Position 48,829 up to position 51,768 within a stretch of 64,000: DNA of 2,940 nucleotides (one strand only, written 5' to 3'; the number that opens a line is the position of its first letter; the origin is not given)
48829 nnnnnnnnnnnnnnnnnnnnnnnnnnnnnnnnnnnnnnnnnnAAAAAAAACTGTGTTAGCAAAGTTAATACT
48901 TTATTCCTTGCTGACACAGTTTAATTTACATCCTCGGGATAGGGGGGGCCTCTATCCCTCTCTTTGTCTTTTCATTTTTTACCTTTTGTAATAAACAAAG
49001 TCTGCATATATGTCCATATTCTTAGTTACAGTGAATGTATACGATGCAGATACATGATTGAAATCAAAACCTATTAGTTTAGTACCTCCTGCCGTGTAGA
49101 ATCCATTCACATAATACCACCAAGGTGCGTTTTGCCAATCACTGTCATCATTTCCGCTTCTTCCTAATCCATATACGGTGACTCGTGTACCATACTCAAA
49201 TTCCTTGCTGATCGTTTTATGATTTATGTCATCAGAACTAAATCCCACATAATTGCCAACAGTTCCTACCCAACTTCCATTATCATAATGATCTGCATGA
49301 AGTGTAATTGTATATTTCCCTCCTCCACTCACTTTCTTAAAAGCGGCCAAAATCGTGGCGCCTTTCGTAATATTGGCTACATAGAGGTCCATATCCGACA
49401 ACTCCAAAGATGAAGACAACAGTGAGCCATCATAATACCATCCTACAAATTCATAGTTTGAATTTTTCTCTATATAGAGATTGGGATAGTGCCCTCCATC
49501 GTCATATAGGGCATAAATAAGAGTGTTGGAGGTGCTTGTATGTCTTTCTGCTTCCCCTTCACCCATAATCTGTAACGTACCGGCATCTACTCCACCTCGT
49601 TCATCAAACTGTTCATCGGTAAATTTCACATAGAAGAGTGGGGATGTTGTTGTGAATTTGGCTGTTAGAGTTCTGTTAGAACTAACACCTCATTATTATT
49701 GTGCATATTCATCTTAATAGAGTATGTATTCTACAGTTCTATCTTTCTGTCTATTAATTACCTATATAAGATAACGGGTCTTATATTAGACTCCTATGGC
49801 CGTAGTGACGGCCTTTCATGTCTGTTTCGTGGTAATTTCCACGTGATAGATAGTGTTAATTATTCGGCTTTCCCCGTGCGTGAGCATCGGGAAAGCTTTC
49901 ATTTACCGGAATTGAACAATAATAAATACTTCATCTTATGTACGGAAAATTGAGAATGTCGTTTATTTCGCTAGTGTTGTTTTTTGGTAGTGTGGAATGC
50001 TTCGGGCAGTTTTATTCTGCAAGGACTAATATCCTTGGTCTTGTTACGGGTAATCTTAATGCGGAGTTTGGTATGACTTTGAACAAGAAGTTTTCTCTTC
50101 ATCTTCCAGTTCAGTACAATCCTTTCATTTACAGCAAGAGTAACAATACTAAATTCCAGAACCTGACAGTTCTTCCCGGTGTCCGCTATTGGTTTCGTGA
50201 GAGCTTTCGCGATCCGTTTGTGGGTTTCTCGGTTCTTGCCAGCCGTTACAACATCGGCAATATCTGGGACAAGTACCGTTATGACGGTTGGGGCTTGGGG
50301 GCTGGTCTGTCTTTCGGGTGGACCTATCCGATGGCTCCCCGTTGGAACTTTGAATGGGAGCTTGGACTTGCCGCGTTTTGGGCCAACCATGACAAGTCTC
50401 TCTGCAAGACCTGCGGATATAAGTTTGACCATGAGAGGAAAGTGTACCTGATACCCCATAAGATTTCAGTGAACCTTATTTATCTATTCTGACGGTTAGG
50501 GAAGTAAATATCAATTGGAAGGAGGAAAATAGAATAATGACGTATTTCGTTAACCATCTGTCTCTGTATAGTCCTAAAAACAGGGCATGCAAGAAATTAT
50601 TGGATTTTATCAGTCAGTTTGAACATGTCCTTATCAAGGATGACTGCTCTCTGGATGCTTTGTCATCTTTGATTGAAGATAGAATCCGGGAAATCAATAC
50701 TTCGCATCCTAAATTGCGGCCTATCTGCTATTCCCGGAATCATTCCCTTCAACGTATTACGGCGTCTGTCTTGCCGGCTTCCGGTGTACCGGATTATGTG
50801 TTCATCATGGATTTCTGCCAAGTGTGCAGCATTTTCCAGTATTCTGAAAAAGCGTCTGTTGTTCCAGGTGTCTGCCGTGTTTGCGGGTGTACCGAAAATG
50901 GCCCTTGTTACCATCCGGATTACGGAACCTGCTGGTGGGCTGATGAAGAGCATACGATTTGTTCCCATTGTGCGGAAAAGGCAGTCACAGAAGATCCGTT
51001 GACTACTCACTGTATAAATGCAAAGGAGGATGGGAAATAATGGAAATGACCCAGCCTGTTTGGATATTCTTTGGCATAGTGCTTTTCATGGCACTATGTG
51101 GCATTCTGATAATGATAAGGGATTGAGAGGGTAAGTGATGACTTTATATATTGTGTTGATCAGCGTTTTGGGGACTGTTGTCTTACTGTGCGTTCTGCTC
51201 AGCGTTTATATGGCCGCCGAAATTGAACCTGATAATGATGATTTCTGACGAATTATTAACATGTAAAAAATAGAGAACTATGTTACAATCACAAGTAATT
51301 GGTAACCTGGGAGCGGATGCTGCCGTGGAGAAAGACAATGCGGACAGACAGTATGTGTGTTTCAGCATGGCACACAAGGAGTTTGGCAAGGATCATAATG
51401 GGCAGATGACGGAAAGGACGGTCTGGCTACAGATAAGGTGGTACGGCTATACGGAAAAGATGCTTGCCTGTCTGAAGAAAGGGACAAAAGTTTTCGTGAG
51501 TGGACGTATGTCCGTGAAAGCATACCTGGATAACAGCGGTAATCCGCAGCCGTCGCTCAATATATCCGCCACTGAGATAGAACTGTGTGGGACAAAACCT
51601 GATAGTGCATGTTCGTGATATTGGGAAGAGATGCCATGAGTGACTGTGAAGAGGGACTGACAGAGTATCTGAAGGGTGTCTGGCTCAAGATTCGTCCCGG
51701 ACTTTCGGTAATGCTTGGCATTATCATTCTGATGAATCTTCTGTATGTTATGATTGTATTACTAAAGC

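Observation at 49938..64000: An Mfa-type (type V pilus) fimbrial cluster transcriptionally fused to conjugative transposon traE-traJ, with ssb embedded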

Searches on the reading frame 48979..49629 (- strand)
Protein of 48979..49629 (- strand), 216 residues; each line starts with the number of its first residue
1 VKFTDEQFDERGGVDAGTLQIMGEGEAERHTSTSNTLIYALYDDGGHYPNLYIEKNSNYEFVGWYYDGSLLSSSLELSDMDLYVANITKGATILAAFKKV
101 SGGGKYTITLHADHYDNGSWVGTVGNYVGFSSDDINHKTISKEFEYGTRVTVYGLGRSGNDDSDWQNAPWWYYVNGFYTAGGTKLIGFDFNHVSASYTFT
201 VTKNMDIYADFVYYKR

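Call 4: search_protein_families(library=pfam, proteins=[window:48979-49629:-], max_evalue=0.01)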
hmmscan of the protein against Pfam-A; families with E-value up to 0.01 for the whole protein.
window:48979-49629:- (216 aa): 0 families

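Call 52: search_protein_families(library=pfam, proteins=[window:48979-49629:-], max_evalue=5)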
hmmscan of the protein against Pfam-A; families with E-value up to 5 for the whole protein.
window:48979-49629:- (216 aa): 3 families
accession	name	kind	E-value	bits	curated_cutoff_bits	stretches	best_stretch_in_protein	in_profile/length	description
PF18998.6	Flg_new_2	-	0.026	15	23.6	0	56-99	32-71/73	Divergent InlB B-repeat domain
PF21470.2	BppU-like_C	-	0.046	14.2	27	1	163-200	21-57/59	Minor structural protein 5-like, C-terminal domain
PF09248.15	DUF1965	-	0.22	11.7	23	1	158-179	16-36/69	Domain of unknown function (DUF1965)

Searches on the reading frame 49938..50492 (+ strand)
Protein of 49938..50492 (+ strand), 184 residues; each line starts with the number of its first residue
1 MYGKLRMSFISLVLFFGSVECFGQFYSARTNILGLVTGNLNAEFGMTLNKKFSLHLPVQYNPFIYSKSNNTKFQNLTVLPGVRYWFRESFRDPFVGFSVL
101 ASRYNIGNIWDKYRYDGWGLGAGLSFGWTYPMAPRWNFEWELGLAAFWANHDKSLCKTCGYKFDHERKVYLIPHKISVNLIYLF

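Call 3: search_protein_families(library=pfam, proteins=[window:49938-50492:+], max_evalue=0.01)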
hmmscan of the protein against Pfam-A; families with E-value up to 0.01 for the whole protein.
window:49938-50492:+ (184 aa): 3 families
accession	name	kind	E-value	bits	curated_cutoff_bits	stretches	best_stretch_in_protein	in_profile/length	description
PF12099.14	DUF3575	-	4e-48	163.5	21.1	1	11-184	3-177/177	Protein of unknown function (DUF3575)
PF13505.12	OMP_b-brl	-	0.0044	17.7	28.7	1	38-141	44-149/175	Outer membrane protein beta-barrel domain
PF25222.1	DUF7840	-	0.0083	16.2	27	0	115-153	143-181/224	Domain of unknown function (DUF7840)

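Call 5: search_protein_families(library=ncbifam, proteins=[window:49938-50492:+], max_evalue=0.01)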
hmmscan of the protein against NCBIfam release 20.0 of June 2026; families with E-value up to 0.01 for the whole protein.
window:49938-50492:+ (184 aa): 0 families

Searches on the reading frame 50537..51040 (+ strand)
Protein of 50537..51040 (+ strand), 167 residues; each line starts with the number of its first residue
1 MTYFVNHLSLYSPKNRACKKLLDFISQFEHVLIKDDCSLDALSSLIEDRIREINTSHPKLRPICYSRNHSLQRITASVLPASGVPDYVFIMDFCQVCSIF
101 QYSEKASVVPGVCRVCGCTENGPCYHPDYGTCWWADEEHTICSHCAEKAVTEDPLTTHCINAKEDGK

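Call 3: search_protein_families(library=pfam, proteins=[window:50537-51040:+], max_evalue=0.01)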
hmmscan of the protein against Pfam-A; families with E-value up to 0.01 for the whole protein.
window:50537-51040:+ (167 aa): 0 families

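Call 5: search_protein_families(library=ncbifam, proteins=[window:50537-51040:+], max_evalue=0.01)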
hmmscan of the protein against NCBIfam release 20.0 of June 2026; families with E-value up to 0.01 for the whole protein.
window:50537-51040:+ (167 aa): 0 families

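Call 52: search_protein_families(library=pfam, proteins=[window:50537-51040:+], max_evalue=5)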
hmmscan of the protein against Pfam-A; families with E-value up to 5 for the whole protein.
window:50537-51040:+ (167 aa): 0 families

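Call 62: search_protein_families(library=phrogs, proteins=[window:50537-51040:+], max_evalue=0.001)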
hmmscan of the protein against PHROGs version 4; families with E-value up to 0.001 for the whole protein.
window:50537-51040:+ (167 aa): 0 families

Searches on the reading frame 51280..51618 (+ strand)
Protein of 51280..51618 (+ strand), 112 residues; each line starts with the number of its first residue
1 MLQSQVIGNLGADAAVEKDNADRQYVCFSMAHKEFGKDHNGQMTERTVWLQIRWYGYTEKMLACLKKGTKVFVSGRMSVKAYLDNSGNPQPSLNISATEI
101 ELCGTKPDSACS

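Call 3: search_protein_families(library=pfam, proteins=[window:51280-51618:+], max_evalue=0.01)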
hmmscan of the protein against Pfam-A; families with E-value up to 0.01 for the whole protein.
window:51280-51618:+ (112 aa): 1 family
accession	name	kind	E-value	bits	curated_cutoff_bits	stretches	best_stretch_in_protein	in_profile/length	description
PF00436.31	SSB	-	3.1e-14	53.3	26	1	5-102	5-103/104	Single-strand binding protein family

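Call 5: search_protein_families(library=ncbifam, proteins=[window:51280-51618:+], max_evalue=0.01)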
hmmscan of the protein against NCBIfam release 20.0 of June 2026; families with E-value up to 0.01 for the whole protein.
window:51280-51618:+ (112 aa): 14 families
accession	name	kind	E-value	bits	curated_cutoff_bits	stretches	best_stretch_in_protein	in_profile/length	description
NF004948.0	PRK06293.1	equivalog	1.7e-16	60.6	156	1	1-102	1-98/161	single-stranded DNA-binding protein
TIGR00621.2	ssb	subfamily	5.2e-15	56.2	53.95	1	6-103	9-107/165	single-stranded DNA-binding protein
NF006445.0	PRK08763.1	subfamily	3.4e-11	43.6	246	1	6-109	10-114/164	single-stranded DNA-binding protein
NF005406.0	PRK06958.1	subfamily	3.1e-09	37.6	252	1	6-107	9-112/182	single-stranded DNA-binding protein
NF004972.0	PRK06341.1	equivalog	1.2e-07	31.8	254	1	6-95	10-102/166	single-stranded DNA-binding protein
NF006297.0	PRK08486.1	equivalog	1.8e-07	31.5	212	1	7-109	8-111/182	single-stranded DNA-binding protein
NF006533.0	PRK09010.1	subfamily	3.3e-07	30.4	260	1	6-93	11-100/177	single-stranded DNA-binding protein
NF006039.0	PRK08182.1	subfamily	7.8e-07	29.2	70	1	23-104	28-111/150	single-stranded DNA-binding protein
NF005170.0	PRK06642.1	equivalog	1.1e-05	25.3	270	1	6-90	10-97/152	single-stranded DNA-binding protein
NF005851.0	PRK07772.1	subfamily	4.8e-05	23.6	194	1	6-100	9-106/191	single-stranded DNA-binding protein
NF004357.0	PRK05733.1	subfamily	0.00037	20.6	241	1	6-82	10-88/172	single-stranded DNA-binding protein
NF010292.0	PRK13732.1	subfamily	0.00051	20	265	1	6-86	11-93/175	single-stranded DNA-binding protein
NF005579.0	PRK07274.1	equivalog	0.00065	19.4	169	1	5-88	6-87/131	single-stranded DNA-binding protein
NF005580.0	PRK07275.1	subfamily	0.0048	17.1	254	1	6-88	7-88/162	single-stranded DNA-binding protein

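Call 62: search_protein_families(library=phrogs, proteins=[window:51280-51618:+], max_evalue=0.001)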
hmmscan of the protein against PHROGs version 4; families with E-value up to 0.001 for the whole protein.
window:51280-51618:+ (112 aa): 1 family
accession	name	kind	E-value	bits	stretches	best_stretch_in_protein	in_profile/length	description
phrog_44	-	DNA, RNA and nucleotide metabolism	3.9e-12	47.5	1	2-109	88-196/271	single strand DNA binding protein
